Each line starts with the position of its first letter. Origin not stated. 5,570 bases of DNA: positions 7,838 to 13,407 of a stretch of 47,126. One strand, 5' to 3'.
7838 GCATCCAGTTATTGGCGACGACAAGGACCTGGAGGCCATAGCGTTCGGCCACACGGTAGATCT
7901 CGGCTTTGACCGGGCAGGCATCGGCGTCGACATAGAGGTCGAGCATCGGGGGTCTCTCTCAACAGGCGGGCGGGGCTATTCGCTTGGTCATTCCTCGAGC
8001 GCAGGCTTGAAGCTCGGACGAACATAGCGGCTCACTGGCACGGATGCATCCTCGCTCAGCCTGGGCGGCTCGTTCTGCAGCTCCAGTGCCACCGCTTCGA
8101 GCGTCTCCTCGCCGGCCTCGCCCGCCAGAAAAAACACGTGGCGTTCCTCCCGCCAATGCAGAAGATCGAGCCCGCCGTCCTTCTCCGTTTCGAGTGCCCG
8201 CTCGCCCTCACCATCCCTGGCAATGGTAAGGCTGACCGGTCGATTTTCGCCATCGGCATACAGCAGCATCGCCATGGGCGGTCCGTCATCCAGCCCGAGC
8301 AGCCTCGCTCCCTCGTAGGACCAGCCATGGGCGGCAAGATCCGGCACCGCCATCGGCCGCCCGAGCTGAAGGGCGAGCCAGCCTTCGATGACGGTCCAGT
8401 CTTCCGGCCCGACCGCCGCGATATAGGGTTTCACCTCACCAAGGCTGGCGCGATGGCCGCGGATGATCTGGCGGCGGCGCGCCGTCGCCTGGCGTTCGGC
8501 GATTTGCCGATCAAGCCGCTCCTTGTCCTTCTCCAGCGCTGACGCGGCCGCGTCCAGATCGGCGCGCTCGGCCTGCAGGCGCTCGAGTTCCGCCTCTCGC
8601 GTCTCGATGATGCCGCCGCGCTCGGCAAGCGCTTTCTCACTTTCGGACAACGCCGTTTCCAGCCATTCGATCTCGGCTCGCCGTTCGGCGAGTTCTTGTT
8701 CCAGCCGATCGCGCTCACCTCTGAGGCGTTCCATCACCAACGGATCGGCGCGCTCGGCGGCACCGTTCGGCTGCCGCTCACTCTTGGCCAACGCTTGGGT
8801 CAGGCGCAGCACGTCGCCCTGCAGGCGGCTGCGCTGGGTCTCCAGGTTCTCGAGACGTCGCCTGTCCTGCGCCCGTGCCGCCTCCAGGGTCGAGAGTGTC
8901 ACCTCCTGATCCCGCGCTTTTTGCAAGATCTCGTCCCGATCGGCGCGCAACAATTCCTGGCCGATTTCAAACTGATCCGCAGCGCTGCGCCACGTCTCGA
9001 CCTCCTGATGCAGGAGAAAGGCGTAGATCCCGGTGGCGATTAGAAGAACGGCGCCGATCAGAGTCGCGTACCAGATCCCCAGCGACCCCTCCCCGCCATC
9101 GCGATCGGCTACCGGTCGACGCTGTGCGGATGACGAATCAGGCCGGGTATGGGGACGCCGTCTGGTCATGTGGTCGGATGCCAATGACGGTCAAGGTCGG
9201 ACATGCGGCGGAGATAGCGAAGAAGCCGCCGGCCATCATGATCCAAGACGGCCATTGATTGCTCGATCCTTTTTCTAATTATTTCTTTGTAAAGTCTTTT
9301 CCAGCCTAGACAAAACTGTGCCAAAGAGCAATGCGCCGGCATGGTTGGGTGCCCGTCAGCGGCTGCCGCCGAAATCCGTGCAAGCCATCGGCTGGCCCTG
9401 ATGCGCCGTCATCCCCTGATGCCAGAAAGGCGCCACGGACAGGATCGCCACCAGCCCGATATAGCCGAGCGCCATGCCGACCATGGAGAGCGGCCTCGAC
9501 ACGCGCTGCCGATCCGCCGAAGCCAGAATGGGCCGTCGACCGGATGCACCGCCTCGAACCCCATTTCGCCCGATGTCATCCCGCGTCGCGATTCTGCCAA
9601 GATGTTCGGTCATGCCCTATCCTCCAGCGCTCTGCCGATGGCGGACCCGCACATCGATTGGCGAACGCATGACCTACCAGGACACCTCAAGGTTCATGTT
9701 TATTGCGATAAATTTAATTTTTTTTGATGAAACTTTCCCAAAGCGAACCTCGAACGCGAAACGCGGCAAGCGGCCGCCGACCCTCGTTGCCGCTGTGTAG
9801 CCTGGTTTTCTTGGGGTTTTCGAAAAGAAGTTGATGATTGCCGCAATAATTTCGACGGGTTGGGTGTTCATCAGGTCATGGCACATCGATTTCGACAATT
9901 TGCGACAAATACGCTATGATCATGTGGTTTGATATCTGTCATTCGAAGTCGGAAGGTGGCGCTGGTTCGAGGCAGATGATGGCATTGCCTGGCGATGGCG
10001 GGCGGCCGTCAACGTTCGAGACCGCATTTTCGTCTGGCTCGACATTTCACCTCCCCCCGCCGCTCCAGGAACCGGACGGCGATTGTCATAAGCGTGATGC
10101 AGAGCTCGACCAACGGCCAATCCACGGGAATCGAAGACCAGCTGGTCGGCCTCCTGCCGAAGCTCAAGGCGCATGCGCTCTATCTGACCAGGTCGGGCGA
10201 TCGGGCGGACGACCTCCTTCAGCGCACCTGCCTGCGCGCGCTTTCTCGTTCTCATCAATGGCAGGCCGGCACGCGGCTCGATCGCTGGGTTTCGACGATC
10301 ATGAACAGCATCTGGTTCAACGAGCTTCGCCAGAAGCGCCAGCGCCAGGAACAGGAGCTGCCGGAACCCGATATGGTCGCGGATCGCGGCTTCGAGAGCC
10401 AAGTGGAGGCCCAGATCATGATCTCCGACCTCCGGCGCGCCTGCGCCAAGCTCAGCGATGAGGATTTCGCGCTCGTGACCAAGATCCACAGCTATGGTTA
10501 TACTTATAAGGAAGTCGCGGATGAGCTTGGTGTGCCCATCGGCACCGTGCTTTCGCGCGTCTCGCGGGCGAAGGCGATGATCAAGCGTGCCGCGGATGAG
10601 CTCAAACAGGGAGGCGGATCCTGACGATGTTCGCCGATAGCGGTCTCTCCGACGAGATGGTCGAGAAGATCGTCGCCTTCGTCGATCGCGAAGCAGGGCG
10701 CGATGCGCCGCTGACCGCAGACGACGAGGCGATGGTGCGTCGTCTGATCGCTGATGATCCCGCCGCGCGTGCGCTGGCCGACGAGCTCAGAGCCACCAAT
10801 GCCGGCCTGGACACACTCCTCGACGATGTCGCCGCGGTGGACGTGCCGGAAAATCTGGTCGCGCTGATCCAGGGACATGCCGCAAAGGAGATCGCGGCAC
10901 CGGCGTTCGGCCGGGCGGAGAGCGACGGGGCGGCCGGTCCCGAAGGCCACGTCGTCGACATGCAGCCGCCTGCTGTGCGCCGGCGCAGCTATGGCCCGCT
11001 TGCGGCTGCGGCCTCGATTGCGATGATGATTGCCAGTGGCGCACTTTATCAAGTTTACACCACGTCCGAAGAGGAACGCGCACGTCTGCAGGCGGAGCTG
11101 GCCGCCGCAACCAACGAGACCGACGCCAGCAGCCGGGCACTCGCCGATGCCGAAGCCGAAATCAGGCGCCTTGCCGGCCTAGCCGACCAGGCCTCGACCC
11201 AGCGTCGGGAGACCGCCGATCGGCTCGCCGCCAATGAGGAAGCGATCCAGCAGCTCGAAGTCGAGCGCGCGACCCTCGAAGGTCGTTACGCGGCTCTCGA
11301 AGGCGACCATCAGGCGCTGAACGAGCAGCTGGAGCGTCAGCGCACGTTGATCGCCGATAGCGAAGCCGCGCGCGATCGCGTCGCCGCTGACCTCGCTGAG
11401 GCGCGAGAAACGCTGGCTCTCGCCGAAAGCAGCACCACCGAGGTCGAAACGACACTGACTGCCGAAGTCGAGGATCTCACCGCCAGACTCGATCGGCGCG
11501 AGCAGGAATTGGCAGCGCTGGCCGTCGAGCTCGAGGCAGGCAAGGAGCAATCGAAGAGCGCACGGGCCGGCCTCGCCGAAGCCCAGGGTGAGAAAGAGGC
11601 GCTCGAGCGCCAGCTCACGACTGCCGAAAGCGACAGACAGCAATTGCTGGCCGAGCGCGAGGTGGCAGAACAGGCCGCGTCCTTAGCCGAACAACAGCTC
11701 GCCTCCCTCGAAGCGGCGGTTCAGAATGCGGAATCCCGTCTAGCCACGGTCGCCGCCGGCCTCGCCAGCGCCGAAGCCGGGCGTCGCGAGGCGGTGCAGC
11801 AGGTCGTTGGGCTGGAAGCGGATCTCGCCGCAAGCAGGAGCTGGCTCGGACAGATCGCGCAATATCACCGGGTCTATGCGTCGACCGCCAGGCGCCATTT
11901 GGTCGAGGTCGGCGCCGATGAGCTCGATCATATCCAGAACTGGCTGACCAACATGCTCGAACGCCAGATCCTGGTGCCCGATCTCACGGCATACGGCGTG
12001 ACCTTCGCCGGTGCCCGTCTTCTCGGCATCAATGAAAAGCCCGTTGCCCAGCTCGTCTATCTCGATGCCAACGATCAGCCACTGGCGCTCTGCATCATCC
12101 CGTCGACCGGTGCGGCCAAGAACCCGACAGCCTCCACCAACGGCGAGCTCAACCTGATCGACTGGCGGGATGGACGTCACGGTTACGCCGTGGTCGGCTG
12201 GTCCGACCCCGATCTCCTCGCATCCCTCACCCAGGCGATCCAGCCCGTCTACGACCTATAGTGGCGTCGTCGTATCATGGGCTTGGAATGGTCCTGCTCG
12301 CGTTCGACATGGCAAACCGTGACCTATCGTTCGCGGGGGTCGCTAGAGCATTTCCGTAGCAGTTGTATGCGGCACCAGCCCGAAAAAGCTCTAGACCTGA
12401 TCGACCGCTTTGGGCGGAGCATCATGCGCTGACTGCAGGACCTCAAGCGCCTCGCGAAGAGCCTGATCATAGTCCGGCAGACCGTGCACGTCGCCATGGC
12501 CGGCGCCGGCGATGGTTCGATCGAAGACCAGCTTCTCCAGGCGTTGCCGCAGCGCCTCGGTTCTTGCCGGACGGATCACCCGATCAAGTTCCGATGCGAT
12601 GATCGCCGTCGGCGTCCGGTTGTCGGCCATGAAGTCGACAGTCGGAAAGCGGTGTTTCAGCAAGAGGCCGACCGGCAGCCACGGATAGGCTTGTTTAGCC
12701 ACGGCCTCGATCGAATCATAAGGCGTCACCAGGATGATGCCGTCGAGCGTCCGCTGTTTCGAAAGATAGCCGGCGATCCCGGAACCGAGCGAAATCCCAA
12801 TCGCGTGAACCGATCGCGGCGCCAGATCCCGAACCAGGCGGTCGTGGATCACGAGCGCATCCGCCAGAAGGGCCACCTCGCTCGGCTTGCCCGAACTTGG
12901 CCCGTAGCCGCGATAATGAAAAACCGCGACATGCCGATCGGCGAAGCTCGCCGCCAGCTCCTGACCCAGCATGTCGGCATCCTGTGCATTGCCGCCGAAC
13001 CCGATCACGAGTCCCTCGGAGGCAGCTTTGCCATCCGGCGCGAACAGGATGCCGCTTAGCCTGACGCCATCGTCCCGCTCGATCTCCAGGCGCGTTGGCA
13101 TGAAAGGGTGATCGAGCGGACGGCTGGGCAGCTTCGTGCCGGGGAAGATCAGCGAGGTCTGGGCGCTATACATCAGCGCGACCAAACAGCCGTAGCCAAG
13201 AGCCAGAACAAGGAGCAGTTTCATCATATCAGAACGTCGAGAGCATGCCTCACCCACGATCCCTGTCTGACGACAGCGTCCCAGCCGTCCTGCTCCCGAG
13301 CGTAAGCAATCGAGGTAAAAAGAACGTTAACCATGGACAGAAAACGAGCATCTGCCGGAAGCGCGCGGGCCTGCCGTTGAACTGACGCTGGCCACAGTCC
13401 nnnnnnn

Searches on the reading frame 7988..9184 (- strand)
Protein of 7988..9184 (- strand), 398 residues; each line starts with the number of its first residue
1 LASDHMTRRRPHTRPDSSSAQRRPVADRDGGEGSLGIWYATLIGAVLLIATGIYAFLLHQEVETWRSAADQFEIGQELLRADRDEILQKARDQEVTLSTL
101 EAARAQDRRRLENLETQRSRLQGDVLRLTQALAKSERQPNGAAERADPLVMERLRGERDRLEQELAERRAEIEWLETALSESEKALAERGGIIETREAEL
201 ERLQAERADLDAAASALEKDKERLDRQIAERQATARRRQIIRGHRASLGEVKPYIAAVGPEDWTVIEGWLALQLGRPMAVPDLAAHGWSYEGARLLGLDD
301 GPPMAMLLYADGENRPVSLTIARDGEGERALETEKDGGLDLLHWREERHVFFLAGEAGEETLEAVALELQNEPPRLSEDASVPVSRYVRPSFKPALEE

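Call 69: search_protein_families(library=pfam, proteins=[window:7988-9184:-], max_evalue=0.01)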
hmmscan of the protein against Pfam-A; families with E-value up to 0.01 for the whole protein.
window:7988-9184:- (398 aa): 2 families
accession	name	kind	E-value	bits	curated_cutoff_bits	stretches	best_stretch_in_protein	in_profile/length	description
PF10473.14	CENP-F_leu_zip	-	5.1e-07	30.3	34.5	0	152-188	76-112/140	Leucine-rich repeats of kinetochore protein Cenp-F/LEK1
PF12072.13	RNase_Y_N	-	0.0063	16.4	32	1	152-233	60-138/201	RNase Y N-terminal region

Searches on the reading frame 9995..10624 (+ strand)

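Call 69: search_protein_families(library=pfam, proteins=[window:9995-10624:+], max_evalue=0.01)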
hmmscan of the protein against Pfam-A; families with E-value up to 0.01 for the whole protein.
window:9995-10624:+ (209 aa): 7 families
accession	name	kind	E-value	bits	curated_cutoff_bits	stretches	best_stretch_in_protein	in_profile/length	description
PF08281.18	Sigma70_r4_2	-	8e-09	35.5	25.7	1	145-195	3-53/54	Sigma-70, region 4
PF04542.20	Sigma70_r2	-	3.1e-08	33.7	24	1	54-115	6-69/71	Sigma-70 region 2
PF04545.22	Sigma70_r4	-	3.8e-05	23.6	24.1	1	152-192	4-44/50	Sigma-70, region 4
PF22029.2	PhyR_sigma2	-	0.00037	20.9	27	1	54-99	5-50/55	Sigma2 domain of PhyR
PF07638.17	Sigma70_ECF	-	0.00098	19.5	21.1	1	74-199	52-182/185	ECF sigma factor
PF13412.12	HTH_24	-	0.0051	16.8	21.9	1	169-192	18-41/48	Winged helix-turn-helix DNA-binding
PF13384.12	HTH_23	-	0.0099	16.1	24.6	0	168-186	17-35/50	Homeodomain-like domain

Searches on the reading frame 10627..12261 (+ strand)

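Call 67: search_protein_families(library=pfam, proteins=[window:10627-12261:+], max_evalue=0.00001)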
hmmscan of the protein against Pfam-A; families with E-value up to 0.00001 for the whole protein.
window:10627-12261:+ (544 aa): 0 families

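Call 69: search_protein_families(library=pfam, proteins=[window:10627-12261:+], max_evalue=0.01)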
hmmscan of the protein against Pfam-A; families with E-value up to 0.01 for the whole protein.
window:10627-12261:+ (544 aa): 1 family
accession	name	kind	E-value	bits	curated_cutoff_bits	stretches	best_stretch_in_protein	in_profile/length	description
PF01576.24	Myosin_tail_1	-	0.0051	15.2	38.1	0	190-398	348-559/1081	Myosin tail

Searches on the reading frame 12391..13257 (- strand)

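Call 67: search_protein_families(library=pfam, proteins=[window:12391-13257:-], max_evalue=0.00001)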
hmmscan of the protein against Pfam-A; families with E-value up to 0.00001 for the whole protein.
window:12391-13257:- (288 aa): 3 families
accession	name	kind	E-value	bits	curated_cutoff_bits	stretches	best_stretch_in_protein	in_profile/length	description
PF00561.26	Abhydrolase_1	-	3.1e-09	37.3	25.8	0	86-193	8-122/245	alpha/beta hydrolase fold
PF12146.15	Hydrolase_4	-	9.2e-07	28.8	27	0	83-196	6-125/239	Serine aminopeptidase, S33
PF12697.13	Abhydrolase_6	-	1.4e-06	29.6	26.3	0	100-195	19-97/217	Alpha/beta hydrolase family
